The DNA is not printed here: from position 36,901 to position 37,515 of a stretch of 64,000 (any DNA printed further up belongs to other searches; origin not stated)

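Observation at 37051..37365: A second, independently conserved CTD-only minigene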

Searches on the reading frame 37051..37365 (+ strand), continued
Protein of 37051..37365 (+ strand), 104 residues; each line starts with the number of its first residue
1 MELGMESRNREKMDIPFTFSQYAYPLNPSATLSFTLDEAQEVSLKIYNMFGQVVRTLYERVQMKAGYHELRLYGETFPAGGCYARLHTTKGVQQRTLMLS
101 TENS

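Call 50: find_encoding_contigs(protein=P0001, flank=6000, max_places=4)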
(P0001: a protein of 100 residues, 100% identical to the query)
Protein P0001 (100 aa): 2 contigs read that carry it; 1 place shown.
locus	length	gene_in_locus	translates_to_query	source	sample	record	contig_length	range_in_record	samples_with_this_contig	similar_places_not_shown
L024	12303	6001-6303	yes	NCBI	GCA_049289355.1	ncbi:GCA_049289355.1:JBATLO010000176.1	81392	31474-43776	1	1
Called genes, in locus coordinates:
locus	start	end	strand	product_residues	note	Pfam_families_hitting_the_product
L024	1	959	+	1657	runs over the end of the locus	PF00072:Response_reg, PF08447:PAS_3, PF00989:PAS, PF08448:PAS_4, PF08448:PAS_4, PF13426:PAS_9, PF08447:PAS_3, PF00989:PAS, +23 more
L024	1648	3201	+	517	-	PF18962:Por_Secre_tail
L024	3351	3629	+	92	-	-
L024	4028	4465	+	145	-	-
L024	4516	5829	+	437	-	PF18962:Por_Secre_tail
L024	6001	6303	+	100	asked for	-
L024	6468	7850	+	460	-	PF00072:Response_reg, PF00158:Sigma54_activat, PF14532:Sigma54_activ_2, PF25601:AAA_lid_14, PF02954:HTH_8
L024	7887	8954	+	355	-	PF00989:PAS, PF08448:PAS_4 (faint), PF00512:HisKA, PF02518:HATPase_c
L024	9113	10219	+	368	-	PF01883:FeS_assembly_P, PF00142:Fer4_NifH (faint), PF02374:ArsA_ATPase (faint), PF09140:MipZ, PF10609:ParA, PF13614:AAA_31, PF01656:CbiA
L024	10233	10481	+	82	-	PF01106:NifU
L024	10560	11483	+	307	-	PF01513:NAD_kinase, PF20143:NAD_kinase_C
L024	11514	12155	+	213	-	PF00085:Thioredoxin (weak)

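Call 51: find_encoding_contigs(protein=P0003, flank=6000, max_places=4)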
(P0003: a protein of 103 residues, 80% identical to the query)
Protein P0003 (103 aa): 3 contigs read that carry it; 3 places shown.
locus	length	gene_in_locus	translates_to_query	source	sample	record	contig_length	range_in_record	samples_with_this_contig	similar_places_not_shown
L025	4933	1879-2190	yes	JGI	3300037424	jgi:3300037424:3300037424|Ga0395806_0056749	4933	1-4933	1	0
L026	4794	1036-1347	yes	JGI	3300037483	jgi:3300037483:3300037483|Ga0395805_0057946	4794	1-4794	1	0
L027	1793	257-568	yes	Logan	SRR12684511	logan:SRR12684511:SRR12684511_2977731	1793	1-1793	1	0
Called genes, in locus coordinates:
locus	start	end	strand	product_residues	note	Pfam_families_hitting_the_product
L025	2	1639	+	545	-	?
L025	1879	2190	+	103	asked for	-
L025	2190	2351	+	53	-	-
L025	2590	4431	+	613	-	PF18962:Por_Secre_tail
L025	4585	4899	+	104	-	-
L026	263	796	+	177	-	PF13585:CHU_C (faint), PF18962:Por_Secre_tail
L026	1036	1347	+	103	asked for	-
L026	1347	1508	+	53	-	-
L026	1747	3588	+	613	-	PF18962:Por_Secre_tail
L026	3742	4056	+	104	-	-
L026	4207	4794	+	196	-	?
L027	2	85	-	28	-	?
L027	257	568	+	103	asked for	-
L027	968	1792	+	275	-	?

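Call 67: find_encoding_contigs(protein=P0075, flank=7000, max_places=2)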
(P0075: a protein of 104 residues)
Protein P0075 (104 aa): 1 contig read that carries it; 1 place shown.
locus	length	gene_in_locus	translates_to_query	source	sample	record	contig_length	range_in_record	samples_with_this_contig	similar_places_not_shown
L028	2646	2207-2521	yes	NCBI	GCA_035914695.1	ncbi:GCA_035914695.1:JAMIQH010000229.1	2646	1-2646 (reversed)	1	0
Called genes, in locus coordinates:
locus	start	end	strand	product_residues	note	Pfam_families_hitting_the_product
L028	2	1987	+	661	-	?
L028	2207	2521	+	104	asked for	-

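Call 68: find_encoding_contigs(protein=P0069, flank=7000, max_places=2)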
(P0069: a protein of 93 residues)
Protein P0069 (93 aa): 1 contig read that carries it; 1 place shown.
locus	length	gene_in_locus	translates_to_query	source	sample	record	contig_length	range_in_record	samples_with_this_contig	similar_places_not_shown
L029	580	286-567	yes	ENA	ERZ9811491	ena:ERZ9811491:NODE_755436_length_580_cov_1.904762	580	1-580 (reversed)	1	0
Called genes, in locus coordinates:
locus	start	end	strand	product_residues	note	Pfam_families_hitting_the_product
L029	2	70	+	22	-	?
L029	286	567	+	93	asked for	-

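Call 76: search_protein_families(library=padloc, proteins=[window:37051-37365:+], max_evalue=0.01)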
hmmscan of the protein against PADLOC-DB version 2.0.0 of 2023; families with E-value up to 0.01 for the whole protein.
window:37051-37365:+ (104 aa): 0 families

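Call 77: search_protein_families(library=phrogs, proteins=[window:37051-37365:+], max_evalue=0.01)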
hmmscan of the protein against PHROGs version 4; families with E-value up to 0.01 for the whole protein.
window:37051-37365:+ (104 aa): 0 families

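Call 78: search_solved_structures(query=A2, max_evalue=1, show_alignments=2)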
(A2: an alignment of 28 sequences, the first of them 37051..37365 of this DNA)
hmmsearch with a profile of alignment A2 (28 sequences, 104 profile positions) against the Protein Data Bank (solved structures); distinct sequences matched with E-value up to 1: 1.
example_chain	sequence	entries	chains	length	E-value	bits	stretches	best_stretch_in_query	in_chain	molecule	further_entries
7ane_m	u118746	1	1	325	0.62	13.1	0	18-52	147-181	bS18m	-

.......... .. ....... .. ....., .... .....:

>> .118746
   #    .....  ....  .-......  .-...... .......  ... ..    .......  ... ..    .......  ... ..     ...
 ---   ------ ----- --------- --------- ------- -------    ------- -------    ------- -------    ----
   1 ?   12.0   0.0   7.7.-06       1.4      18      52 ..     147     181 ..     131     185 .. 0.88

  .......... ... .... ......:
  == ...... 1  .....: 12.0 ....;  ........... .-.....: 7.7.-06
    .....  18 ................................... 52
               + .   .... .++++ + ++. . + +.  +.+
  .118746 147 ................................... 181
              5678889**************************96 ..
